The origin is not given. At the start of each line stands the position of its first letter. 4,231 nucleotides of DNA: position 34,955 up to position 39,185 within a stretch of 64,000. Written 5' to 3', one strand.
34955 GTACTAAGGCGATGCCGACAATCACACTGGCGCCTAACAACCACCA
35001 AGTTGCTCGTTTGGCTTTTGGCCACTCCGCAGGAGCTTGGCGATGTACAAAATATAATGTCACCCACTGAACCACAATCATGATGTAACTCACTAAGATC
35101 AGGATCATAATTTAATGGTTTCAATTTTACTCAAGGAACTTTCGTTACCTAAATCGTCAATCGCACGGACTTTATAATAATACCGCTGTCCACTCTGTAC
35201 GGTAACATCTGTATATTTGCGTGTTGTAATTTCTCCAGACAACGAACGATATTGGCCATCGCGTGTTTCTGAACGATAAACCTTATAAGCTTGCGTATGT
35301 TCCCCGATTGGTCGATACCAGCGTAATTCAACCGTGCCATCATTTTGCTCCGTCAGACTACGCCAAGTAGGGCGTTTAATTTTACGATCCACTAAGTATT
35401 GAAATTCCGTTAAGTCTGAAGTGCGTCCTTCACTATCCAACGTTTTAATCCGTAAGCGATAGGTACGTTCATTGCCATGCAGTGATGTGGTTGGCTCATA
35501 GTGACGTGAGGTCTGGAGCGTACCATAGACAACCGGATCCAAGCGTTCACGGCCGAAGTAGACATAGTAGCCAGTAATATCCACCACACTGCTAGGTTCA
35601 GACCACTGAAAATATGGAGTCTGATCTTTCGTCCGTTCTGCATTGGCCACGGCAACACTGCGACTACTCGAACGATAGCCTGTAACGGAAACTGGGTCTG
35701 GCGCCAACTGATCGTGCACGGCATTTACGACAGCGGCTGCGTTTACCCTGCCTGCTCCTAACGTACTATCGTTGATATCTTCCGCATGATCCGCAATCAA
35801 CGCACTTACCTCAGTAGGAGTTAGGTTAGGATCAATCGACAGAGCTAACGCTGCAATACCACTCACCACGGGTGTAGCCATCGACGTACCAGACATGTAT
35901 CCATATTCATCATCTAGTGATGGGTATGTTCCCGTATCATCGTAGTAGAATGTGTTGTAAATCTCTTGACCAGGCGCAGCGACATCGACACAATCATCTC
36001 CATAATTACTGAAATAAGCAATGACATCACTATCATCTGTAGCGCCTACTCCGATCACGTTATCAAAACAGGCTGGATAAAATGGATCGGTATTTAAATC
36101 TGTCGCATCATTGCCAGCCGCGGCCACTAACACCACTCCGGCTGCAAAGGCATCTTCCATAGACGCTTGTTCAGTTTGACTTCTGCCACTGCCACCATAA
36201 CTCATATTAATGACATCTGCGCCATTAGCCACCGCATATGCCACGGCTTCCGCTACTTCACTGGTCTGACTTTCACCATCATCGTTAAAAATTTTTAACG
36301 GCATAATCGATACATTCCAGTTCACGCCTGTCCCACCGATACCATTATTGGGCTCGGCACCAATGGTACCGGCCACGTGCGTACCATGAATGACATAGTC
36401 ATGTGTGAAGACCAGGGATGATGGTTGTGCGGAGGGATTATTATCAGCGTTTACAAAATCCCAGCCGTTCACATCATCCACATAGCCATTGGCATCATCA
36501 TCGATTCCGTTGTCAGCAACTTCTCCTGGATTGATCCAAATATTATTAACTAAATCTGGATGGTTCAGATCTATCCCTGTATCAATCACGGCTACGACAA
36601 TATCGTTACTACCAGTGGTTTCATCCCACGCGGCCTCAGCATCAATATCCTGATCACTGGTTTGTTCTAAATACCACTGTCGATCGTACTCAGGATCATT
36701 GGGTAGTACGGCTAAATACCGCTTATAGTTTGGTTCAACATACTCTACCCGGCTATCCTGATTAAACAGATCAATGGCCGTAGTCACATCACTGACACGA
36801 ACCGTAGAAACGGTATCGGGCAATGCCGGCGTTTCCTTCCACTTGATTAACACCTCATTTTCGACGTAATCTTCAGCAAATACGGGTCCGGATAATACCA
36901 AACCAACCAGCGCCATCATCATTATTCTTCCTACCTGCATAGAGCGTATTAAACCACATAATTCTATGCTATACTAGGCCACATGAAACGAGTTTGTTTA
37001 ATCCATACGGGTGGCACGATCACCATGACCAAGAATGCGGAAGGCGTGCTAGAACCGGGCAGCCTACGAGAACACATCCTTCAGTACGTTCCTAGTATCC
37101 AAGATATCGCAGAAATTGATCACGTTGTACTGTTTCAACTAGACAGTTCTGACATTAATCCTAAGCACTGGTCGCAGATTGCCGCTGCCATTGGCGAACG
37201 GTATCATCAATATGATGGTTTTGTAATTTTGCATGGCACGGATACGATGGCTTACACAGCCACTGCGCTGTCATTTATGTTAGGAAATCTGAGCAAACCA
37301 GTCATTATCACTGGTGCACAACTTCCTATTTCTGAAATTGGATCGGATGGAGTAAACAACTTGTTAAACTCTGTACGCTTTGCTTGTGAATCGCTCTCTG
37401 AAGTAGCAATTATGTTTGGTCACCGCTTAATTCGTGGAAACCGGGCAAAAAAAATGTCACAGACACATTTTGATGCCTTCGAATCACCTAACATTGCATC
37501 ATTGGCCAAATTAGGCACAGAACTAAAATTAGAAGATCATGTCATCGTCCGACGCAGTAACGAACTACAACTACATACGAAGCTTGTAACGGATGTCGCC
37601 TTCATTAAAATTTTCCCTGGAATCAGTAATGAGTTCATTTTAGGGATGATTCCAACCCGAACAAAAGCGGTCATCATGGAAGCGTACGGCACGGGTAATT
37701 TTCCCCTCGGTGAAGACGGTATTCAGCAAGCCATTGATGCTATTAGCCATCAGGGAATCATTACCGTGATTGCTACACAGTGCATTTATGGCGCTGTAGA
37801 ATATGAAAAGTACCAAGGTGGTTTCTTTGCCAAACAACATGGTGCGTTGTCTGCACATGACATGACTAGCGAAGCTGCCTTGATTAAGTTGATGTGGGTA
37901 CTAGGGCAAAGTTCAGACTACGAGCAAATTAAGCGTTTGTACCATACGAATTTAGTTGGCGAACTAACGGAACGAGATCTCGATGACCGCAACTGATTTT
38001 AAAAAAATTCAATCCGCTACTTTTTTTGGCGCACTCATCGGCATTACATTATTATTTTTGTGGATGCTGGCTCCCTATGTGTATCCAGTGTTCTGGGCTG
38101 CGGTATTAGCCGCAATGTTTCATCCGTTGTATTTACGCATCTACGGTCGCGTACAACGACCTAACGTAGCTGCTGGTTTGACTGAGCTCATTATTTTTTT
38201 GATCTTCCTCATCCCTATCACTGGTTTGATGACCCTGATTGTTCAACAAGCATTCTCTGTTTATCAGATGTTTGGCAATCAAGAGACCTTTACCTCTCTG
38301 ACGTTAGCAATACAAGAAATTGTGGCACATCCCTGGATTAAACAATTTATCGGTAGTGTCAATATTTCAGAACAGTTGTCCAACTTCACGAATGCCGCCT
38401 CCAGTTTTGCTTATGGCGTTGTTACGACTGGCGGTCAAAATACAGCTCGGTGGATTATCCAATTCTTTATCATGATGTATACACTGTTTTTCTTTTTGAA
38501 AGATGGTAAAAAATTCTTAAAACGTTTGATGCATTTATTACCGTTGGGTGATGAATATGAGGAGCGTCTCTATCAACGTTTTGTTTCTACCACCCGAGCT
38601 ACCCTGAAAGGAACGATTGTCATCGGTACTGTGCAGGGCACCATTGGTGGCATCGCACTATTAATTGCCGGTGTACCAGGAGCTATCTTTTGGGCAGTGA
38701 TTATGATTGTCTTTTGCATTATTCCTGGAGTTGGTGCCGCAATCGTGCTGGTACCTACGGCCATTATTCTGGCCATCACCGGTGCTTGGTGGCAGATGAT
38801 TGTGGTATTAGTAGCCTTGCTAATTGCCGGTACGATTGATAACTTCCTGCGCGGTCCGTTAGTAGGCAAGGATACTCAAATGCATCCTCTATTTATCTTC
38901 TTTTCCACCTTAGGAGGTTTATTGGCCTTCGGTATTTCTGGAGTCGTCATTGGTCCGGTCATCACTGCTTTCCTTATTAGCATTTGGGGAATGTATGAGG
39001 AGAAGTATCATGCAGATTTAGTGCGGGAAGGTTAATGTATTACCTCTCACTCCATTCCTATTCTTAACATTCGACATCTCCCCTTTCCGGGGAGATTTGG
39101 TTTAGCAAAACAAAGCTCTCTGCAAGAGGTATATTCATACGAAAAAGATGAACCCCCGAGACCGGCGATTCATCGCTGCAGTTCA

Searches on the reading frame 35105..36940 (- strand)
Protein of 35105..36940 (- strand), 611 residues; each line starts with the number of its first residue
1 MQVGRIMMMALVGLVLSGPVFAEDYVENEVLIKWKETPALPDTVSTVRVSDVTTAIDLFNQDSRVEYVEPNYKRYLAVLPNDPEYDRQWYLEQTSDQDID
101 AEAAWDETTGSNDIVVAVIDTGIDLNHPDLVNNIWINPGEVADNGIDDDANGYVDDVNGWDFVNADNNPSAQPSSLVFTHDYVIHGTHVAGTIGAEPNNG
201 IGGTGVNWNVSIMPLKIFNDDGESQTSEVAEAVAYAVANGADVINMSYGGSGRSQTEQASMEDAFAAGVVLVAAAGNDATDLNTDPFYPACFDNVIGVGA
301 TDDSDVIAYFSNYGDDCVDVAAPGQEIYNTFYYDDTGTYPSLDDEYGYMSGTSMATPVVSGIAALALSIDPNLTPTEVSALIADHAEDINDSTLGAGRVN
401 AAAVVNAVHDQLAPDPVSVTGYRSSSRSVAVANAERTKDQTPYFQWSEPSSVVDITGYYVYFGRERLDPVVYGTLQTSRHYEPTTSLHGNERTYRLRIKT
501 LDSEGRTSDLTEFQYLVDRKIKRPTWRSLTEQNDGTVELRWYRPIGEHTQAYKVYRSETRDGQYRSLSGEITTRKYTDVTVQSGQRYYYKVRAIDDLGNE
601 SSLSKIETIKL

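Call 60: search_protein_families(library=pfam, proteins=[window:35105-36940:-], max_evalue=0.00001)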
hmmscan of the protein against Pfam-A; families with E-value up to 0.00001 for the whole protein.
window:35105-36940:- (611 aa): 1 family
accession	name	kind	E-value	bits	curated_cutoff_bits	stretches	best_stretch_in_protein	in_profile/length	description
PF00082.27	Peptidase_S8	-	1.3e-59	202.3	21.8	1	112-395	2-286/288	Subtilase family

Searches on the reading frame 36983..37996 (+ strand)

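Call 69: search_protein_families(library=pfam, proteins=[window:36983-37996:+], max_evalue=0.00001)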
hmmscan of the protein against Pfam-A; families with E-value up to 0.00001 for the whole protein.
window:36983-37996:+ (337 aa): 2 families
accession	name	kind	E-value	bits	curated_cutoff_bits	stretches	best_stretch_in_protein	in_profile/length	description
PF00710.25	Asparaginase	-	5.6e-65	218.9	22.5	1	3-185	1-189/193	Asparaginase, N-terminal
PF17763.6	Asparaginase_C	-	9.9e-28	96.8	34.6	1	204-319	1-113/114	Glutaminase/Asparaginase C-terminal domain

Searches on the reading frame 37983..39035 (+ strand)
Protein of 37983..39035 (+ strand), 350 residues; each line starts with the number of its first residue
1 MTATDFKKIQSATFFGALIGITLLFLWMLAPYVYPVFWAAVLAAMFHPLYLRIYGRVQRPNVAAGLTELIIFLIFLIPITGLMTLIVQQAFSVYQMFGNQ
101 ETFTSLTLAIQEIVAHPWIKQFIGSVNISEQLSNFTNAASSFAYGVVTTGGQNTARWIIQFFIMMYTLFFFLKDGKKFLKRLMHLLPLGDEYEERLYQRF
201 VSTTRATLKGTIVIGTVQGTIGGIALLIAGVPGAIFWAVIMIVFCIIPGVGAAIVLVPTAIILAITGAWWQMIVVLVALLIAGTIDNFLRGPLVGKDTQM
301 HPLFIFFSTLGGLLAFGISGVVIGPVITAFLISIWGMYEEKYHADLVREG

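Call 69: search_protein_families(library=pfam, proteins=[window:37983-39035:+], max_evalue=0.00001)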
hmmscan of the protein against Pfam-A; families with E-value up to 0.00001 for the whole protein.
window:37983-39035:+ (350 aa): 1 family
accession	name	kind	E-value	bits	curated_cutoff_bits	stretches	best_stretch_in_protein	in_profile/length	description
PF01594.21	AI-2E_transport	-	1.5e-47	162.8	34.3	1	15-334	4-322/327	AI-2E family transporter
